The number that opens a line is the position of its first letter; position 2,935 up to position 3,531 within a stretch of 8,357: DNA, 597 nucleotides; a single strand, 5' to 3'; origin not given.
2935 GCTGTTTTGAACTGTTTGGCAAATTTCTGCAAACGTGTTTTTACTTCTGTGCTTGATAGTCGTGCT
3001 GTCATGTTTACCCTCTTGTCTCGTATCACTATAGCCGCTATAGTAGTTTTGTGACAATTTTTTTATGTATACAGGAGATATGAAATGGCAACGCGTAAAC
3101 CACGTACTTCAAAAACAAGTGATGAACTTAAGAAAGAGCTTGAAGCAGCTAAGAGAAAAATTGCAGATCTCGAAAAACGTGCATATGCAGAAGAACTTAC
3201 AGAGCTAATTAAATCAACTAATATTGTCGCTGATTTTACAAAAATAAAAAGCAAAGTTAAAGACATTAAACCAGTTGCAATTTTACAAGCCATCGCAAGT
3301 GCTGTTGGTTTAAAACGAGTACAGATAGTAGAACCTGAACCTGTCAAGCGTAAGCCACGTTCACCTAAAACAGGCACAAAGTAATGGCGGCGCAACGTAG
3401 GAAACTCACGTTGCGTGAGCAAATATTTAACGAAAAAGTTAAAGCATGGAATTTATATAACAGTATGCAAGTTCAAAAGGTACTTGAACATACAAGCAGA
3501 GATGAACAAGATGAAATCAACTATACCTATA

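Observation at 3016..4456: Uncharacterised three-gene operon wired back-to-back to an MmeI-family restriction enzyme: candidate new accessory or defence module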

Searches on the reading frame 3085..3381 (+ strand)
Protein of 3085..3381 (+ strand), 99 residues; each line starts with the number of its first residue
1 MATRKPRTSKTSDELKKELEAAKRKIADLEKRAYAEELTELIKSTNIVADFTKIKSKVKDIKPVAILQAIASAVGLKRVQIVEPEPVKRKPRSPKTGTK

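Call 7: search_protein_families(library=pfam, proteins=[window:3085-3381:+], max_evalue=1)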
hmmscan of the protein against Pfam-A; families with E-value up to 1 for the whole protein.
window:3085-3381:+ (99 aa): 5 families
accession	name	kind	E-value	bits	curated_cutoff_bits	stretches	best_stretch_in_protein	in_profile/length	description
PF06810.17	Phage_scaffold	-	0.0072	16.7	35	1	12-64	65-114/170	Phage capsid assembly scaffolding protein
PF04363.17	DUF496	-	0.012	16.2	23.2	1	9-59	11-62/93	Protein of unknown function (DUF496)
PF16326.10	ABC_tran_CTD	-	0.04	14.6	32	1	10-58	1-47/69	ABC transporter C-terminal domain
PF04508.17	Pox_A_type_inc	-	0.47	10.8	21.4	1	18-32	2-16/23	Viral A-type inclusion protein repeat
PF10241.14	KxDL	-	0.68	10.7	27.2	0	8-33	53-78/86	Uncharacterized conserved protein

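Call 8: search_protein_families(library=padloc, proteins=[window:3085-3381:+], max_evalue=1)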
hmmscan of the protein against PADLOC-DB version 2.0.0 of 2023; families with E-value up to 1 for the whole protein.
window:3085-3381:+ (99 aa): 0 families

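Call 9: search_protein_families(library=phrogs, proteins=[window:3085-3381:+], max_evalue=1)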
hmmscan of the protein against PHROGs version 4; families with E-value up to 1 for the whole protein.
window:3085-3381:+ (99 aa): 6 families
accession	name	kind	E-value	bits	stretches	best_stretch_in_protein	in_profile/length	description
phrog_11761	-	unknown function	0.0018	19.3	1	11-43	28-60/110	-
phrog_1667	-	unknown function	0.004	18.7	1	10-62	58-111/133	-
phrog_33598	-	unknown function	0.031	15.3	1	7-41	82-116/124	-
phrog_368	-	unknown function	0.056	14.4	1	10-57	96-145/239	-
phrog_31714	-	unknown function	0.067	14.1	1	10-53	33-76/151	-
phrog_6440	-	unknown function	0.18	12.8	1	6-67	58-121/186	-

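Call 10: search_protein_families(library=ncbifam, proteins=[window:3085-3381:+], max_evalue=1)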
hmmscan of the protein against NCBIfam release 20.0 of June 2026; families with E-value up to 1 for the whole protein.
window:3085-3381:+ (99 aa): 4 families
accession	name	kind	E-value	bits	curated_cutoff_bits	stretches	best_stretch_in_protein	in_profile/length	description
NF003844.0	PRK05423.1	equivalog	0.034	14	122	1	8-59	18-70/110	DUF496 family protein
NF052682.1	morpho_FcmC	equivalog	0.04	14.2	90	1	7-72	56-119/159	filament morphology membrane protein FcmC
NF040881.1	PTS_reg_TmaR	equivalog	0.041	13.9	170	1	8-59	18-70/103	PTS system regulator TmaR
TIGR02568.1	LcrE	equivalog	0.047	13.4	89.5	1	6-56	36-84/241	type III secretion system gatekeeper subunit SctW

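Call 42: find_homologous_proteins(query=window:3085-3381:+, max_evalue=0.01)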
Query window:3085-3381:+ (99 aa): 55 proteins with E <= 0.01 among 68 candidates.
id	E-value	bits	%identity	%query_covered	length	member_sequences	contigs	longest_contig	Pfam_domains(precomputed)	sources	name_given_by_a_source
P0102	4.9e-51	188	100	100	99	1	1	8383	-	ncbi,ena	-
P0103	1.3e-43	165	87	100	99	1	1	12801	-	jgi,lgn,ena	-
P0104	4.3e-41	156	81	100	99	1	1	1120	-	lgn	-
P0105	4.9e-39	150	79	100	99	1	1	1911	-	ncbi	-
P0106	5.5e-39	150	78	100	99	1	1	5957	-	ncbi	-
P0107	3.5e-38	147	75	100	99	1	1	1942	-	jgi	jgi:uncharacterized iron-regulated protein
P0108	2.3e-37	145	78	100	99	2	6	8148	-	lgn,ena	-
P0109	1.0e-36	143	76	100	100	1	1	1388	-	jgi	jgi:alanyl-tRNA synthetase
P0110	5.8e-36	140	76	100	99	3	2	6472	-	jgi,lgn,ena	-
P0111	1.1e-32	130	70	100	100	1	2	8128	-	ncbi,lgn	-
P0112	7.6e-31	124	70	93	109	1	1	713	-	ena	-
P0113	1.5e-29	120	68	95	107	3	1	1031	-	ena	-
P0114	1.5e-29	120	67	95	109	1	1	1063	-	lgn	-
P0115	4.2e-29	118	67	95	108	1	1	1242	-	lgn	-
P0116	4.3e-29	118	67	95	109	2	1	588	-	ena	-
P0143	1.9e-24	103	56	100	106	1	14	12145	-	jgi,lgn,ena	jgi:uncharacterized iron-regulated protein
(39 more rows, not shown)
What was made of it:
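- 3085..3384 (+): ORF1, 99 aa, pI 10.1. Conserved basic N-terminus, predicted coiled-coil-like helix region and basic Pro/Lys/Arg C-terminal tail. Backbone gene. 55 homologous clusters (call 42).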

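Call 43: find_encoding_contigs(protein=P0143, flank=10000, max_places=6)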
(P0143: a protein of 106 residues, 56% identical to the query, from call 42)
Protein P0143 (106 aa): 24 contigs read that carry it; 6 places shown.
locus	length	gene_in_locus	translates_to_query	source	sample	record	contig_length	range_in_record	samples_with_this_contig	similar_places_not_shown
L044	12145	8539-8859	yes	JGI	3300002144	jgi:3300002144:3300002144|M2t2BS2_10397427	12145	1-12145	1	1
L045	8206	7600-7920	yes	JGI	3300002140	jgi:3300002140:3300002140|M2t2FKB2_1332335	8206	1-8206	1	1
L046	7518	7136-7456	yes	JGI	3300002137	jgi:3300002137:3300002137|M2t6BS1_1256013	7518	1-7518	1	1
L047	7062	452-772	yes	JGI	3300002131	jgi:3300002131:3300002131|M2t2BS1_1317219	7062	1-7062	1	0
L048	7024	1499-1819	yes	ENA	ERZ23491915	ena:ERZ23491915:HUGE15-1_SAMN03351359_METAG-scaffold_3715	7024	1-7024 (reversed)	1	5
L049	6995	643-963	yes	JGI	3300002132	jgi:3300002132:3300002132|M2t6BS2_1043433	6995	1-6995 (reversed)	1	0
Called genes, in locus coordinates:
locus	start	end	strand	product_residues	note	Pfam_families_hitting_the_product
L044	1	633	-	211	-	?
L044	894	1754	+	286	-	PF13609:Porin_4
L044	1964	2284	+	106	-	-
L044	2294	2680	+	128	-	-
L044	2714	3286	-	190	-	PF00589:Phage_integrase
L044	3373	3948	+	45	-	-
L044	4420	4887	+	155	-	-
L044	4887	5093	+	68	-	-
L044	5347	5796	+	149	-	PF20346:DUF6641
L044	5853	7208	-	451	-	-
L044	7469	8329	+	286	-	PF13609:Porin_4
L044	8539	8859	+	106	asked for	-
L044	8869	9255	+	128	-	-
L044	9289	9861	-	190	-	PF00589:Phage_integrase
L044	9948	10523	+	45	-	-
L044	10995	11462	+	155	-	-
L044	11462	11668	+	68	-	-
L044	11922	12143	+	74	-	?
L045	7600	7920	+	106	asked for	-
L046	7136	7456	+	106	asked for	-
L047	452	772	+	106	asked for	-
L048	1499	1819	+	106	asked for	-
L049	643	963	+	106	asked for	-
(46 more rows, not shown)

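Call 44: find_encoding_contigs(protein=P0111, flank=10000, max_places=4)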
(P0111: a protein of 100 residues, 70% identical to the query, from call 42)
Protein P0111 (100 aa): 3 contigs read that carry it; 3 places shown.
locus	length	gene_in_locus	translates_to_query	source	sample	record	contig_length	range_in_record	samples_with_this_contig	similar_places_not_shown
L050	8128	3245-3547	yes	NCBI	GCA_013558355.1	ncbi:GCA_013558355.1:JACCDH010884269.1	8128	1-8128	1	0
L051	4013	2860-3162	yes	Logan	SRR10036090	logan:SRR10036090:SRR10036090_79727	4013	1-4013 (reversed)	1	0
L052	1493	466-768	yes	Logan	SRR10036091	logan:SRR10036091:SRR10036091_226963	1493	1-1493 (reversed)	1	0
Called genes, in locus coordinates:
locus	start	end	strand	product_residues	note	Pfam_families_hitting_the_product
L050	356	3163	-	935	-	PF20464:MmeI_N, PF20465:MmeI_hel, PF02384:N6_Mtase (faint), PF20473:MmeI_Mtase, PF07669:Eco57I (weak), PF20466:MmeI_TRD, PF20467:MmeI_C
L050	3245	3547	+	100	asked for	-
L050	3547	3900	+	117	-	-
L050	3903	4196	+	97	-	-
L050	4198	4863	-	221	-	PF00589:Phage_integrase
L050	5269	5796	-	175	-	PF23343:REP_ORF2-G2P (weak)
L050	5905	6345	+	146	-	PF20346:DUF6641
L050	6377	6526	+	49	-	-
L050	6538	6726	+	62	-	-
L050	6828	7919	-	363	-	PF00589:Phage_integrase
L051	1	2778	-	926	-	?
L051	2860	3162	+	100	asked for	-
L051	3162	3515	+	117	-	-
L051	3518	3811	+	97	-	-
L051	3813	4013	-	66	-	?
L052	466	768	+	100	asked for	-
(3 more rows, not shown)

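Call 45: find_encoding_contigs(protein=P0108, flank=10000, max_places=4)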
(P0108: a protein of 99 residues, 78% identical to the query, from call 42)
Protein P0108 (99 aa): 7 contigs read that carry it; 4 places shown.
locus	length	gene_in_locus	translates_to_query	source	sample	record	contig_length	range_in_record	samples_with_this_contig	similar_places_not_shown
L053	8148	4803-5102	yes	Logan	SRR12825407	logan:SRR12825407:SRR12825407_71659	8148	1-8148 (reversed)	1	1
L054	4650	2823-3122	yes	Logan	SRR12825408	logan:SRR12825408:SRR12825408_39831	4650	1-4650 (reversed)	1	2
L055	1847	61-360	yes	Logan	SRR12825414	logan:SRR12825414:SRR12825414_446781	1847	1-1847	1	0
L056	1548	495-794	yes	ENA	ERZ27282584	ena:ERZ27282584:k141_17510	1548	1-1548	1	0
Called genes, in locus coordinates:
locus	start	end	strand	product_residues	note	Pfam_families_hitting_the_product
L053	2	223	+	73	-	?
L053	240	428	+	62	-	-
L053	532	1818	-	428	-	PF00589:Phage_integrase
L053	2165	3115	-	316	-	PF14088:DUF4268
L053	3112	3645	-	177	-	-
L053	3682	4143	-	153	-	-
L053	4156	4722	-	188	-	PF01844:HNH, PF13395:HNH_4 (weak), PF14279:HNH_5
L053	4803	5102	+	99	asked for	-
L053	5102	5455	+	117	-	-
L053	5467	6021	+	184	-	-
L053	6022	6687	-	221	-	PF00589:Phage_integrase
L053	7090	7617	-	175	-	PF23343:REP_ORF2-G2P (weak)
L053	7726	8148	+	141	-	?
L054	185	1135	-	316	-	PF14088:DUF4268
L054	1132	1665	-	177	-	-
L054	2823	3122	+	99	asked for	-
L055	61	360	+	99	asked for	-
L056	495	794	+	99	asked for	-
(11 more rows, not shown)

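Call 66: search_solved_structures(query=A4, max_evalue=10, show_alignments=3)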
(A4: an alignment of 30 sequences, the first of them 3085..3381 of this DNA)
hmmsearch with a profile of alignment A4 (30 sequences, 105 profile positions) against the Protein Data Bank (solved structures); distinct sequences matched with E-value up to 10: 4.
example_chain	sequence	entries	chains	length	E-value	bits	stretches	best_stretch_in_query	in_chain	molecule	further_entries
5y6p_B2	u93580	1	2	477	1.1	12.6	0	17-54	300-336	LRC2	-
5lw8_A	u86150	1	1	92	1.2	12.4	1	41-74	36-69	Protein TonB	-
6nuk_A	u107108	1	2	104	1.6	12.1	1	13-35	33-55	Ferredog-Diesel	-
5cws_E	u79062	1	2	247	9.4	9.6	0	29-50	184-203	Nucleoporin NUP57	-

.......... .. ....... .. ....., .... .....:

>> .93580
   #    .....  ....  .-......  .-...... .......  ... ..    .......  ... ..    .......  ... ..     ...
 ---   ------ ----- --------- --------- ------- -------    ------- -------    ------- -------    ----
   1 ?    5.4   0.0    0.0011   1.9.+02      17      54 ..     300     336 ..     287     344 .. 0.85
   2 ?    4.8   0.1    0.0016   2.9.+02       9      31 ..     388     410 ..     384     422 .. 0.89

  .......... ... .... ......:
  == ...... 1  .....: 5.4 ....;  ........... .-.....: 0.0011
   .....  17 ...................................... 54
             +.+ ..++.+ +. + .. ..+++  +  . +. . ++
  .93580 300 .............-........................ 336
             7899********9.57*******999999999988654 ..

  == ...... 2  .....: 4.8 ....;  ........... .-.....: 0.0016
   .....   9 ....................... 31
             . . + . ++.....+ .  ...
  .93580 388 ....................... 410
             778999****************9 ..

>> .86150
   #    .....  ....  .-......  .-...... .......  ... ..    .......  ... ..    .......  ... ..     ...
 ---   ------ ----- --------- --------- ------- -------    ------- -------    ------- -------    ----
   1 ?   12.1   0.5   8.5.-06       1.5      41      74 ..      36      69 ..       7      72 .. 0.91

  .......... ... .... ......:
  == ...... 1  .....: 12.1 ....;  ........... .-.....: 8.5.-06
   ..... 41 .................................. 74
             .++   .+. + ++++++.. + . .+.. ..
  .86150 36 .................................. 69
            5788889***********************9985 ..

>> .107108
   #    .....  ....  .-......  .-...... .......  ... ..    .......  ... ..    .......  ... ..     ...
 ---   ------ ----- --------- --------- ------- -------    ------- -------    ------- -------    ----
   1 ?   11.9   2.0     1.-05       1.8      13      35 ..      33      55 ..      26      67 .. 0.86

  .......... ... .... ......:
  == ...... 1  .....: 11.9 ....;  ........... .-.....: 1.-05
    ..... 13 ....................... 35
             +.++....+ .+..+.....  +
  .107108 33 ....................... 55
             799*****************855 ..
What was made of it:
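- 3085..3384 (+): No family or PDB match (calls 7-10, 66).
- On H-NS-like nucleoid protein (ORF1): No PDB hit (call 66).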

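Call 69: search_protein_families(library=pfam, proteins=[L053:5467-6021:+, L050:3903-4196:+, L044:8869-9255:+, L053:4156-4722:-, L053:3682-4143:-, L053:3112-3645:-, L044:5853-7208:-], max_evalue=1)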
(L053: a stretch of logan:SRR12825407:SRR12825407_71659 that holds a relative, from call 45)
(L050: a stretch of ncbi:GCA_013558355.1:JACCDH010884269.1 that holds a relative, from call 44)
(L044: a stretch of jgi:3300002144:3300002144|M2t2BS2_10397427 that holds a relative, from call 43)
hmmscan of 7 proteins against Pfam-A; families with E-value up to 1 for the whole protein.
L053:5467-6021:+ (184 aa): 1 family
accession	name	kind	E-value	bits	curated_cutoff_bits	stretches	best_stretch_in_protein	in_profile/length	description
PF23989.1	PilB3_C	-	0.25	12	27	1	115-175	22-73/83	PilB3-like, C-terminal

L050:3903-4196:+ (97 aa): 3 families
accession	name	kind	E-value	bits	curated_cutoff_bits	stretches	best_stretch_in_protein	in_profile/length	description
PF06620.16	DUF1150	-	0.021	15.3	25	0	10-39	15-42/76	Protein of unknown function (DUF1150)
PF15666.10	HGAL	-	0.028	14.9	27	1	21-69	25-73/88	Germinal center-associated lymphoma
PF18544.7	Polo_box_3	-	0.049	14.6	34.2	1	5-62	29-90/97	Polo box domain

L044:8869-9255:+ (128 aa): 2 families
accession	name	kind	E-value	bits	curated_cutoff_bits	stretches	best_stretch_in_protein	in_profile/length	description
PF01638.23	HxlR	-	0.1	12.9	20.8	1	15-71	34-88/91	HxlR-like helix-turn-helix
PF21760.3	SecD_1st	-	0.21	11.5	27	0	86-113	28-54/60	Protein translocase subunit SecDF, P1 domain, N-terminal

L053:4156-4722:- (188 aa): 6 families
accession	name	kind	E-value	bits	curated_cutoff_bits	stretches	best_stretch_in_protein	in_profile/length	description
PF01844.29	HNH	-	7.6e-11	42.4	21.4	1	122-166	1-47/47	HNH endonuclease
PF14279.12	HNH_5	-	2.4e-09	37.4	27.5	1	122-172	1-52/56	HNH endonuclease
PF13395.12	HNH_4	-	2.6e-07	30.9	22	1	130-168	15-53/54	HNH endonuclease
PF11371.13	DUF3172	-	0.11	12.6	25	1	23-54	84-117/139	Protein of unknown function (DUF3172)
PF18804.6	CxC3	-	0.43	10.8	26.6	1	117-170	10-61/113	CxC3 like cysteine cluster associated with KDZ transposases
PF13912.12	zf-C2H2_6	-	0.8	10.2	25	0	43-52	3-12/27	C2H2-type zinc finger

L053:3682-4143:- (153 aa): 1 family
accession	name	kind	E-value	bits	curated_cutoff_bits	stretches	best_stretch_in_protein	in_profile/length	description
PF23365.1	DUF7090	-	0.011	15.8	27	1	30-73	130-173/192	Family of unknown function (DUF7090)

L053:3112-3645:- (177 aa): 0 families

L044:5853-7208:- (451 aa): 2 families
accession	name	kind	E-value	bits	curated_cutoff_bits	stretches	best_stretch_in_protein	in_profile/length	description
PF13102.12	Phage_int_SAM_5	-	0.0025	18.6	22.3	1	168-215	44-92/98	Phage integrase SAM-like domain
PF00589.27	Phage_integrase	-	0.024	14.8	27.1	1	277-400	27-138/172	Phage integrase family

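Call 74: search_protein_families(library=padloc, proteins=[L053:4156-4722:-], max_evalue=0.001)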
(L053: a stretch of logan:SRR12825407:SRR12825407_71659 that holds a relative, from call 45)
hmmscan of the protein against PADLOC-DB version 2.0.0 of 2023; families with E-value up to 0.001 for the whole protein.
L053:4156-4722:- (188 aa): 27 families (the best 25 are shown)
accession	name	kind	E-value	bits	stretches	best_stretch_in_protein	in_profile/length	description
PDLC01256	Cas9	-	1.7e-09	35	1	77-172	470-567/711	"CAS-II-A,CAS-II-B,CAS-II-C; effector__SPE"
PDLC00315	PtuB1|PtuB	-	3.1e-09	34.9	1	110-174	21-88/227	Unknown function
PDLC00973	Cas9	-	5.4e-09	33.1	1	77-172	558-664/830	CRISPR subtype II RNA-guided endonuclease Cas9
PDLC00354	PtuB1|PtuB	-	1.3e-07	29.5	1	105-162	34-97/204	Unknown function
PDLC00325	PtuB1|PtuB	-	3.2e-07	28.2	1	104-169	36-107/213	Unknown function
PDLC00352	PtuB1|PtuB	-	3.7e-07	28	1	110-162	37-95/206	Unknown function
PDLC01460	Cas9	-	5.7e-07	26.1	1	81-170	462-554/901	"CAS-II-A,CAS-II-B,CAS-II-C; effector__SPE"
PDLC02924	HNH_I-A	-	1.2e-06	26.7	1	76-166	11-92/198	-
PDLC00332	PtuB1|PtuB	-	1.7e-06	26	1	100-160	28-91/212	Unknown function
PDLC00345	PtuB1|PtuB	-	2.7e-06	25.1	1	105-168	37-106/223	Unknown function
PDLC00337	PtuB1|PtuB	-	2.9e-06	25.3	1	103-168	40-109/216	Unknown function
PDLC00346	PtuB1|PtuB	-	4.3e-06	24.8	1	104-164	33-96/214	Unknown function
PDLC00342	PtuB1|PtuB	-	4.6e-06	24.2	1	109-166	37-99/247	Unknown function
PDLC04259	PDC-M01B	-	9.3e-06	23.8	1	114-169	89-144/277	-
PDLC00323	PtuB1|PtuB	-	1.1e-05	23.2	1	109-166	24-83/215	Unknown function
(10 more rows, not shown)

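Call 82: search_dna_similar(query=window:3085-3381:+, collection=plasmids, mode=protein, max_evalue=0.01)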
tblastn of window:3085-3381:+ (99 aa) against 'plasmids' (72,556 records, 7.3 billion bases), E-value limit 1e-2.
No match.

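Call 84: search_protein_families(library=phrogs, proteins=[L050:3903-4196:+, L053:5467-6021:+, L044:8869-9255:+], max_evalue=0.01)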
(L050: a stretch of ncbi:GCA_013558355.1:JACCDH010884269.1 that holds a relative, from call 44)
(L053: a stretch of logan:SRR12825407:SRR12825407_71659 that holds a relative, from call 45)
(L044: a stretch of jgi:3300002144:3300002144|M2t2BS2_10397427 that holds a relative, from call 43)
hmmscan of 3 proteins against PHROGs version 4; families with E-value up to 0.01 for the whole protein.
L050:3903-4196:+ (97 aa): 0 families

L053:5467-6021:+ (184 aa): 0 families

L044:8869-9255:+ (128 aa): 0 families
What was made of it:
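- PHROGs give nothing for the slot-B proteins (call 84).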

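Call 89: find_encoding_contigs(protein=P0102, flank=10000, max_places=3)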
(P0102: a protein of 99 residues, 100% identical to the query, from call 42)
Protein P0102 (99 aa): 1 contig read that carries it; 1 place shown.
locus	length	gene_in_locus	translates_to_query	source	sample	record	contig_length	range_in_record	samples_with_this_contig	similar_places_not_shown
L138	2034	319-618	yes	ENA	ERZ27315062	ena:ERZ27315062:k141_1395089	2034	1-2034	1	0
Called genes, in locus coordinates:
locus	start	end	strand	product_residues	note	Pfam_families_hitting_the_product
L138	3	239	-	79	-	?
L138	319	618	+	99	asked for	-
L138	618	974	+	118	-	-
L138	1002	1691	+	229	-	-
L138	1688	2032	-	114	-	?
